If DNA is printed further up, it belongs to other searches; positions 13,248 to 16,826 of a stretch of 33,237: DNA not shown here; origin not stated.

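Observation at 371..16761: Start/stop-overlapped operon: secreted C10 cysteine protease, small lipoprotein and 4,221-aa giant calcium-binding surface protein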

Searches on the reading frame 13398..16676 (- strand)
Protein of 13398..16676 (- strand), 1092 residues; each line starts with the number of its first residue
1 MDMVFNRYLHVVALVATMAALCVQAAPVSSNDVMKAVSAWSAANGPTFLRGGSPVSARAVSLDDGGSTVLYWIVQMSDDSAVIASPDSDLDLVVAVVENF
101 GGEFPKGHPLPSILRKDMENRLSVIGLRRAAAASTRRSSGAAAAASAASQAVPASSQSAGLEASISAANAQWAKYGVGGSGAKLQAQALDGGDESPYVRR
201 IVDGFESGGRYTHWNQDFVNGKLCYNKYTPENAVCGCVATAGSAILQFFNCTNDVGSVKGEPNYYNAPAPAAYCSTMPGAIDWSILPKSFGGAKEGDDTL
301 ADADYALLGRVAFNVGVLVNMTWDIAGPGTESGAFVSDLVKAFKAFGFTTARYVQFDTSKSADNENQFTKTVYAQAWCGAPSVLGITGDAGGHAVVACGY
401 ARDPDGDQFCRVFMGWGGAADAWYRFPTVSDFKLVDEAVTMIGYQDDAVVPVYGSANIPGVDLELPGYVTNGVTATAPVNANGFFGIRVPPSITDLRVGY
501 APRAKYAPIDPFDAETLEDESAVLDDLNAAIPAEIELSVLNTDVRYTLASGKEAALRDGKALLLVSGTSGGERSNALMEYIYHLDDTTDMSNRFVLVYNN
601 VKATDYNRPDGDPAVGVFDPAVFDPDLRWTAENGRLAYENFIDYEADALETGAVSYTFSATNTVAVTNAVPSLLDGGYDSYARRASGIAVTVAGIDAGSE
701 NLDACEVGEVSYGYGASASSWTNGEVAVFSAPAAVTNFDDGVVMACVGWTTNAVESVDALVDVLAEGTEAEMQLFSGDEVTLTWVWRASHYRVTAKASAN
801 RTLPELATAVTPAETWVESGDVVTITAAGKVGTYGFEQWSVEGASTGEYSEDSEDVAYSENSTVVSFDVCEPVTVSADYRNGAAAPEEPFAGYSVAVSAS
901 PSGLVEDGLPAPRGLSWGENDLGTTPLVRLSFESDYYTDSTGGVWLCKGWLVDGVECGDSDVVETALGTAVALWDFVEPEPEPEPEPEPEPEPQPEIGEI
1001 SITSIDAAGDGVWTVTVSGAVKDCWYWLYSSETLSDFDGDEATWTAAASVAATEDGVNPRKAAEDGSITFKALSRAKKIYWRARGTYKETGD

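Call 7: search_protein_families(library=pfam, proteins=[window:13398-16676:-], max_evalue=0.01)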
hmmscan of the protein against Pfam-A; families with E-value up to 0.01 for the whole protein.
window:13398-16676:- (1092 aa): 2 families
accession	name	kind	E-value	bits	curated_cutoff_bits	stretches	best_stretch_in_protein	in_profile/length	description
PF01640.23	Peptidase_C10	-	2.8e-20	73.8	26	1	214-424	1-194/194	Peptidase C10 family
PF05887.16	Trypan_PARP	-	5.2e-05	23.7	100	1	978-1005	92-119/134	Procyclic acidic repetitive protein (PARP)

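Call 8: search_protein_families(library=ncbifam, proteins=[window:13398-16676:-], max_evalue=0.01)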
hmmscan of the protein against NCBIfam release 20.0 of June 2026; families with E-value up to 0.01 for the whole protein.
window:13398-16676:- (1092 aa): 1 family
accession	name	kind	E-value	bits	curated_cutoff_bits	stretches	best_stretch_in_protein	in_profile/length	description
NF033845.1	MSCRAMM_ClfB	exception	0.0011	17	999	1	978-996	559-577/871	MSCRAMM family adhesin clumping factor ClfB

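Call 12: find_homologous_proteins(query=window:13398-16676:-)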
Query window:13398-16676:- (1092 aa): 144 proteins with E <= 0.001 among 8000 candidates; the best 120 are listed.
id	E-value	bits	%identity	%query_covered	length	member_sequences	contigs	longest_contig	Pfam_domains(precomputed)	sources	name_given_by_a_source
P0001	0.0e+0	1567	68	100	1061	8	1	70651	PF01640.24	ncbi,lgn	-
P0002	0.0e+0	1559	66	100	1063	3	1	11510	PF01640.24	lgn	-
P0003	0.0e+0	1558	66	100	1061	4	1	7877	PF01640.24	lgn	-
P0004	0.0e+0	1543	65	100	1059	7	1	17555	PF01640.24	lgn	-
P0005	0.0e+0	1529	65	100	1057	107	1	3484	PF01640.24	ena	-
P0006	0.0e+0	1514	65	100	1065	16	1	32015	PF01640.24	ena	-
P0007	0.0e+0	1508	64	100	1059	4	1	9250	PF01640.24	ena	-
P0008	0.0e+0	1304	59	98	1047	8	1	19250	PF01640.24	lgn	-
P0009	0.0e+0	1292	57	98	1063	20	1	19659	PF01640.24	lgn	-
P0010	0.0e+0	1230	56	100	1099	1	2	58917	PF01640.24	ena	-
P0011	0.0e+0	1182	54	100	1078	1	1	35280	PF01640.24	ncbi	-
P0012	0.0e+0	1144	52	100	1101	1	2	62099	PF01640.24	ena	-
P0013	0.0e+0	1138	52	100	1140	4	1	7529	PF01640.24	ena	-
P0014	0.0e+0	1134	51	100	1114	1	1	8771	PF01640.24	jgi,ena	-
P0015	0.0e+0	1130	51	100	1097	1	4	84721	PF01640.24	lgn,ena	-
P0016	0.0e+0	1126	51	100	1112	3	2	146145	PF01640.24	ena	-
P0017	0.0e+0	1125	52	100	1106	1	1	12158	PF01640.24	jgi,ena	-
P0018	0.0e+0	1119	50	100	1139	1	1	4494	PF01640.24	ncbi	-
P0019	0.0e+0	1116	51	98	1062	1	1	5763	PF01640.24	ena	-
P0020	0.0e+0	1094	50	100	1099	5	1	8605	PF01640.24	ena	-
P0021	0.0e+0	1083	51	100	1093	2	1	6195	PF01640.24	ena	-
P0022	0.0e+0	1074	50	100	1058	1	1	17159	PF01640.24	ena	-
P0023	0.0e+0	1072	50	99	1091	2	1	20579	PF01640.24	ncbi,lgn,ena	-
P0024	0.0e+0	1068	50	100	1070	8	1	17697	PF01640.24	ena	-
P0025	0.0e+0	1065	50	100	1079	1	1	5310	PF01640.24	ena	-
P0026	0.0e+0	1061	49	100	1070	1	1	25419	PF01640.24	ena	-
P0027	0.0e+0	1054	51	98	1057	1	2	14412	PF01640.24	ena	-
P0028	0.0e+0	1054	50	100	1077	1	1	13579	PF01640.24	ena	-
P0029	0.0e+0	1045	49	99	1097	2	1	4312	PF01640.24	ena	-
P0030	0.0e+0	1041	50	98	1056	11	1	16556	PF01640.24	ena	-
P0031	0.0e+0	1040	49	100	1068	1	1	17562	PF01640.24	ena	-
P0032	0.0e+0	1036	48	100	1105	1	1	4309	PF01640.24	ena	-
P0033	0.0e+0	1029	48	100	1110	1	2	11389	PF01640.24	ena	-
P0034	0.0e+0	1027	49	100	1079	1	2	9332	PF01640.24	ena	-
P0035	0.0e+0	1012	49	100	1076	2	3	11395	PF01640.24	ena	-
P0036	2.1e-298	1011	48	100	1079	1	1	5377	PF01640.24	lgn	-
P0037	3.5e-298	1010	47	100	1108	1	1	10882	PF01640.24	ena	-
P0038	3.7e-296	1004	47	100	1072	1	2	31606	PF01640.24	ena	-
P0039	2.2e-295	1001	48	100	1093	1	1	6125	PF01640.24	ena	-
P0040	1.4e-294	998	48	100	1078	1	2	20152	PF01640.24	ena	-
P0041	3.6e-292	991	47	100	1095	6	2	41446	PF01640.24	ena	-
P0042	2.5e-289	981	47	100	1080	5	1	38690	PF01640.24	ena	-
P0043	1.5e-288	979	46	100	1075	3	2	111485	PF01640.24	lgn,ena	-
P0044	2.2e-280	952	47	98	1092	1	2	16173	PF01640.24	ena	-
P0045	2.7e-276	938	47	100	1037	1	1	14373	PF01640.24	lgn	-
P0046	1.3e-261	889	46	99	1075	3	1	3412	PF01640.24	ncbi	-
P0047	1.4e-257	876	45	99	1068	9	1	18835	PF01640.24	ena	-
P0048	3.9e-256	871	45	100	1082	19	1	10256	PF01640.24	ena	-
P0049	3.1e-255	868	45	100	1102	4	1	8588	PF01640.24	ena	-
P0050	4.9e-252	858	44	99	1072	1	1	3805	PF01640.24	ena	-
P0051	1.2e-251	856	44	99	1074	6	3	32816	PF01640.24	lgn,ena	-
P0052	2.3e-251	855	44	99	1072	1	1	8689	PF01640.24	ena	-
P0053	4.1e-249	848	42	99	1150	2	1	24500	PF01640.24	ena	-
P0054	2.0e-247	842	44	99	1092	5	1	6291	PF01640.24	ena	-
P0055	1.2e-246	840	42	99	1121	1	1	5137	PF01640.24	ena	-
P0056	1.3e-246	840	42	100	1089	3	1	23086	PF01640.24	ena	-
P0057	2.2e-246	839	43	99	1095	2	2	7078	PF01640.24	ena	-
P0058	3.8e-246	838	44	99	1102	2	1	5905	PF01640.24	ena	-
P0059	7.6e-246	837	42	100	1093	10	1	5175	PF01640.24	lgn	-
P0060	1.5e-245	836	42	100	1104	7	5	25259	PF01640.24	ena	-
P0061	1.4e-243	830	43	99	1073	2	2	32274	PF01640.24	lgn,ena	-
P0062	4.4e-243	828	42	100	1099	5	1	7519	PF01640.24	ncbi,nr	ncbi:MAG: C10 family peptidase [Kiritimatiellae bacterium]|nr:C10 family peptidase [Kiritimatiellia 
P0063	3.4e-242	825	43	99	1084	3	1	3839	PF01640.24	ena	-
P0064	1.9e-241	823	43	99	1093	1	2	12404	PF01640.24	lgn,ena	-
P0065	5.2e-241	821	43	100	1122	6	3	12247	PF01640.24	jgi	-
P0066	4.8e-240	818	42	99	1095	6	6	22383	PF01640.24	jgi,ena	-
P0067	1.3e-238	813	43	99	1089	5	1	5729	PF01640.24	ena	-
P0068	2.6e-238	812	43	99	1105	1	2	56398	PF01640.24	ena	-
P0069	3.0e-238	812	42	100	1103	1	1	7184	PF01640.24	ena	-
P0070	2.0e-233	796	42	100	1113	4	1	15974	PF01640.24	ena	-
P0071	1.5e-228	780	42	99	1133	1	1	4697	PF01640.24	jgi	jgi:hypothetical protein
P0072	2.5e-227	776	41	100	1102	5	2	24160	PF01640.24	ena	-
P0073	1.2e-226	774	40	99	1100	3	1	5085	PF01640.24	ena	-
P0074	2.2e-223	763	53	63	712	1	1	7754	PF01640.24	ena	-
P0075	1.4e-222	760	43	100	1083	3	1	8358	PF01640.24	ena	-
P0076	1.9e-219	750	47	77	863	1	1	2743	PF01640.24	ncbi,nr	ncbi:MAG: C10 family peptidase, partial [Kiritimatiellae bacterium]|nr:C10 family peptidase [Kiritim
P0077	7.2e-217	741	41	99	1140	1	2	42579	PF01640.24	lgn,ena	-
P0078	8.3e-214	731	40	99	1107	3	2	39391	PF01640.24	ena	-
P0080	2.0e-119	419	33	88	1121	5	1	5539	PF01640.24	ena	-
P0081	6.8e-115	404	35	81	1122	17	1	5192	PF01640.24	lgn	-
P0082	2.0e-108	382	33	98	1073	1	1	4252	PF01640.24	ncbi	-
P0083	9.3e-108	380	34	77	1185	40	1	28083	PF01640.24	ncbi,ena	-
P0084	1.1e-107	380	32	94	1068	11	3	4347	PF01640.24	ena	-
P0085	1.3e-107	379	32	98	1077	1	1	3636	PF01640.24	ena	-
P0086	5.2e-107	377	32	93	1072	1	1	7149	PF01640.24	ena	-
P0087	1.7e-106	376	32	79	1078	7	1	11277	PF01640.24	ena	-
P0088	2.8e-106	375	32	80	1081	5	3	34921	PF01640.24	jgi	-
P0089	4.7e-106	374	33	80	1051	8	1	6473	PF01640.24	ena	-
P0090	2.9e-105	372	31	80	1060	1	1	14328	PF01640.24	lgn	-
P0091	1.0e-104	370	30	86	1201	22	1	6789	PF01640.24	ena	-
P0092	2.0e-104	369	31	87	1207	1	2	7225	PF01640.24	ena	-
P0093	3.4e-104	368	31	87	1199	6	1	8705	PF01640.24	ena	-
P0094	3.5e-104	368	34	80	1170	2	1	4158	PF01640.24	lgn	-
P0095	3.1e-103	365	34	71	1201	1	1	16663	PF01640.24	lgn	-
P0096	6.6e-103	364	31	87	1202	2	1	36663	PF01640.24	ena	-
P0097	1.7e-101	359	32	80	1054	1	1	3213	PF01640.24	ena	-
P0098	2.3e-101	359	31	88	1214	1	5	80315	PF01640.24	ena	-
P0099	2.3e-100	355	33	77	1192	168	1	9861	PF01640.24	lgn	-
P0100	6.7e-100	354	33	80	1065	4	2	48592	PF01640.24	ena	-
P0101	8.7e-100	354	31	87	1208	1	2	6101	PF01640.24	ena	-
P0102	9.4e-100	353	32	84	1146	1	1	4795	PF01640.24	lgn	-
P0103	1.0e-99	353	32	81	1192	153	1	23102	PF01640.24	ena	-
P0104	1.8e-99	352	32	87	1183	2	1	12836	PF01640.24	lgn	-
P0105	3.6e-99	352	33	76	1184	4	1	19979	PF01640.24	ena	-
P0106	3.8e-99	351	33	76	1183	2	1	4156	PF01640.24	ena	-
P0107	5.8e-99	351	33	75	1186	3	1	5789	PF01640.24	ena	-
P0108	1.2e-98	350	33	75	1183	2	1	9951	PF01640.24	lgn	-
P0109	1.2e-97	346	32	83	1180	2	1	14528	PF01640.24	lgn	-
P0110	1.9e-97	346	33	76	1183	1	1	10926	PF01640.24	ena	-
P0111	3.2e-97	345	32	82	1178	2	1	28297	PF01640.24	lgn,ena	-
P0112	2.6e-96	342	31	80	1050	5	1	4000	PF01640.24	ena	-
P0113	2.0e-95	339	30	85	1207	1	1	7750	PF01640.24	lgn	-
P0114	7.7e-95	337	31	83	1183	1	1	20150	PF01640.24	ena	-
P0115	9.5e-95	337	31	79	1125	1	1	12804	PF01640.24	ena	-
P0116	1.0e-94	337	33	71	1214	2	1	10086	PF01640.24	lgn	-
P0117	2.5e-94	335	33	76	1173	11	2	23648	PF01640.24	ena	-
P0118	2.1e-93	332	34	76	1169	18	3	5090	PF01640.24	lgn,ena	-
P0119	2.8e-93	332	34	77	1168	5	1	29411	PF01640.24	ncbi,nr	ncbi:MAG: C10 family peptidase [bacterium]|nr:C10 family peptidase [bacterium]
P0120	6.1e-87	311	37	53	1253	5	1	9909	PF01640.24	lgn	-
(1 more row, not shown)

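Call 14: find_encoding_contigs(protein=P0016, flank=10000, max_places=2)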
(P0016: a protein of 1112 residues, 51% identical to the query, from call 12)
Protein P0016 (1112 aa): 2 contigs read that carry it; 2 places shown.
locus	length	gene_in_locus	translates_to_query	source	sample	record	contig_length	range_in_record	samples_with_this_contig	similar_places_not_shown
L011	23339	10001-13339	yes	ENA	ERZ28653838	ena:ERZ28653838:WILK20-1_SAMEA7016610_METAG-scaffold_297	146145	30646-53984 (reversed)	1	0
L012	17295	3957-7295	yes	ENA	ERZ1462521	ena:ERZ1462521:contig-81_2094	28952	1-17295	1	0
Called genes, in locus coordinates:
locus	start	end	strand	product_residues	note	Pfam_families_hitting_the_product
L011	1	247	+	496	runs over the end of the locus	PF00149:Metallophos, PF12850:Metallophos_2 (faint)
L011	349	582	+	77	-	-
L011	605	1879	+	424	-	PF03781:FGE-sulfatase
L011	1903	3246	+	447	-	PF03781:FGE-sulfatase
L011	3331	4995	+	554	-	PF00501:AMP-binding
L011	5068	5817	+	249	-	-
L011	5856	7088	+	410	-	PF00764:Arginosuc_synth, PF06508:QueC (weak), PF20979:Arginosuc_syn_C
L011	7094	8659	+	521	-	-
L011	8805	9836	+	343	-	PF01408:GFO_IDH_MocA, PF02894:GFO_IDH_MocA_C (faint), PF22725:GFO_IDH_MocA_C3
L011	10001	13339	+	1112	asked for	PF01640:Peptidase_C10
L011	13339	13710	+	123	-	-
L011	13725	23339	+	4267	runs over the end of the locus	PF13385:Laminin_G_3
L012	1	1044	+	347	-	?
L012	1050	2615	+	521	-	-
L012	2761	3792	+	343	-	PF01408:GFO_IDH_MocA, PF02894:GFO_IDH_MocA_C (faint), PF22725:GFO_IDH_MocA_C3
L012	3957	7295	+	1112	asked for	PF01640:Peptidase_C10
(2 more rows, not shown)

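Call 15: find_encoding_contigs(protein=P0043, flank=10000, max_places=2)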
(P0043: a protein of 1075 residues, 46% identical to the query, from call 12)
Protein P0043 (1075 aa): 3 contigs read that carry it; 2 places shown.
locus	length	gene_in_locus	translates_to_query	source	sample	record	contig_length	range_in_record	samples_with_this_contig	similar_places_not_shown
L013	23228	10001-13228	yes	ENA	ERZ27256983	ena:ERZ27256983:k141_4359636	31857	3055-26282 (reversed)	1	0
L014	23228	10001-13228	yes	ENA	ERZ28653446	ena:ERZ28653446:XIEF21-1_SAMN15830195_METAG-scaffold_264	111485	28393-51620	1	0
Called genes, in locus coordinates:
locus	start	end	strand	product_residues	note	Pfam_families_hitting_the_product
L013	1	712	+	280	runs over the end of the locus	PF00793:DAHP_synth_1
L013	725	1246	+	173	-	-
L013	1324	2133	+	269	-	PF03968:LptD_N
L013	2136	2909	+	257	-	PF00005:ABC_tran, PF13304:AAA_21 (faint)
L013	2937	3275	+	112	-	PF02482:Ribosomal_S30AE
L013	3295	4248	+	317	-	PF02603:Hpr_kinase_N, PF07475:Hpr_kinase_C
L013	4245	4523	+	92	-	PF00381:PTS-HPr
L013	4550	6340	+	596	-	PF05524:PEP-utilisers_N, PF00391:PEP-utilizers, PF02896:PEP-utilizers_C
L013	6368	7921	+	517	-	PF08323:Glyco_transf_5, PF13439:Glyco_transf_4, PF13579:Glyco_trans_4_4, PF00534:Glycos_transf_1, PF13692:Glyco_trans_1_4 (weak)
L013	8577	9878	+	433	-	PF00815:Histidinol_dh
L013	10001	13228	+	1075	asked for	PF01640:Peptidase_C10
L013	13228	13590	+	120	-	-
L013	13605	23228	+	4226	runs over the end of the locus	?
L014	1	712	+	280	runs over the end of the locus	PF00793:DAHP_synth_1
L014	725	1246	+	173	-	-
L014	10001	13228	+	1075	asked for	PF01640:Peptidase_C10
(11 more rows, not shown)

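Call 16: find_encoding_contigs(protein=P0098, flank=10000, max_places=2)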
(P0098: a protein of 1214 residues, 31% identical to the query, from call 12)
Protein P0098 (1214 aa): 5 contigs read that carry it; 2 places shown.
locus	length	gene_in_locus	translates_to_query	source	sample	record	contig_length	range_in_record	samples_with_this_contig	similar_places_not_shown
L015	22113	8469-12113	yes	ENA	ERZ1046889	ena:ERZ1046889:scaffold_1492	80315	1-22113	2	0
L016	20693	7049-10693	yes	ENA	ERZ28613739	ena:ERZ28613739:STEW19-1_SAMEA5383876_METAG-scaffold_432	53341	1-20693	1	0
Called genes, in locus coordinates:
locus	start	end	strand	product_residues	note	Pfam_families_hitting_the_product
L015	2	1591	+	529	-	?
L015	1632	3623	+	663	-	PF22745:Nlig-Ia, PF01653:DNA_ligase_aden, PF03120:OB_DNA_ligase, PF00533:BRCT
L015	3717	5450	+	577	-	PF07944:Beta-AFase-like_GH127_cat (faint)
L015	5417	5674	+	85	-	-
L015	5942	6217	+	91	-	PF01192:RNA_pol_Rpb6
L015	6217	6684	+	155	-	PF01668:SmpB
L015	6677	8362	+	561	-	PF01979:Amidohydro_1 (faint), PF07969:Amidohydro_3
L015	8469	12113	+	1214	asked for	PF01640:Peptidase_C10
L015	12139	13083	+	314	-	PF09479:Flg_new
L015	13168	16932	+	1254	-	PF09479:Flg_new (weak)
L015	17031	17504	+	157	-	-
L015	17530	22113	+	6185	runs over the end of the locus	PF00801:PKD (faint), PF18884:TSP3_bac (faint), PF13385:Laminin_G_3, PF25788:Ig_Rha78A_N (faint), PF09912:DUF2141 (faint)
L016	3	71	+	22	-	?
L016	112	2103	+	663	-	PF22745:Nlig-Ia, PF01653:DNA_ligase_aden, PF03120:OB_DNA_ligase, PF00533:BRCT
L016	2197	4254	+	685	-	-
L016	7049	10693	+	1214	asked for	PF01640:Peptidase_C10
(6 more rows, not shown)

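Call 18: find_encoding_contigs(protein=P0100, flank=10000, max_places=2)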
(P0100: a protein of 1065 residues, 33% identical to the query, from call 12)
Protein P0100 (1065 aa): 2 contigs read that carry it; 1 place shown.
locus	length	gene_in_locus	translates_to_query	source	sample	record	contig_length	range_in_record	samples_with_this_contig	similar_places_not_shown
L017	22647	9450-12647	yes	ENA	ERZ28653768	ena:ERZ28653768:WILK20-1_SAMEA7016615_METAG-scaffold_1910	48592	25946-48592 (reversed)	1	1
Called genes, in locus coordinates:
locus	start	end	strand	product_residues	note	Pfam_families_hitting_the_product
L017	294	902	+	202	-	-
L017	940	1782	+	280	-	PF03009:GDPD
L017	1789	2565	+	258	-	PF00348:polyprenyl_synt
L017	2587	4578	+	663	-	PF22745:Nlig-Ia, PF01653:DNA_ligase_aden, PF03120:OB_DNA_ligase, PF00533:BRCT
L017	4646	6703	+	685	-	PF07944:Beta-AFase-like_GH127_cat (faint)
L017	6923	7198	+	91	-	PF01192:RNA_pol_Rpb6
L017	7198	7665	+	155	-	PF01668:SmpB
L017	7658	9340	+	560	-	PF07969:Amidohydro_3, PF01979:Amidohydro_1 (faint)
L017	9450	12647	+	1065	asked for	PF01640:Peptidase_C10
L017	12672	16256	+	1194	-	PF09479:Flg_new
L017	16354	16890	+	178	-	-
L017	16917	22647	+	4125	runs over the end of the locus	PF18884:TSP3_bac (faint), PF13385:Laminin_G_3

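Call 19: find_encoding_contigs(protein=P0119, flank=10000, max_places=2)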
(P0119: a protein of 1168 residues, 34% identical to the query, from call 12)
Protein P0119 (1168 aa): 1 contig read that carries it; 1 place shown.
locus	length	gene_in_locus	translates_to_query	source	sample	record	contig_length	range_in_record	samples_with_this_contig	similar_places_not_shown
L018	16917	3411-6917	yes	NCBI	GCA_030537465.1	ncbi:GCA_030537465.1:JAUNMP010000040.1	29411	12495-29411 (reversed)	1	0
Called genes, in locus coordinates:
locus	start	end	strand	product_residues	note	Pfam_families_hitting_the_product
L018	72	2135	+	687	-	-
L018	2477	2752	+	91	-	PF01192:RNA_pol_Rpb6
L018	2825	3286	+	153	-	PF01668:SmpB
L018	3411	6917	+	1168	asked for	PF01640:Peptidase_C10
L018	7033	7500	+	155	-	-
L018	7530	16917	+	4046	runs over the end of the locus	PF18884:TSP3_bac (faint), PF13385:Laminin_G_3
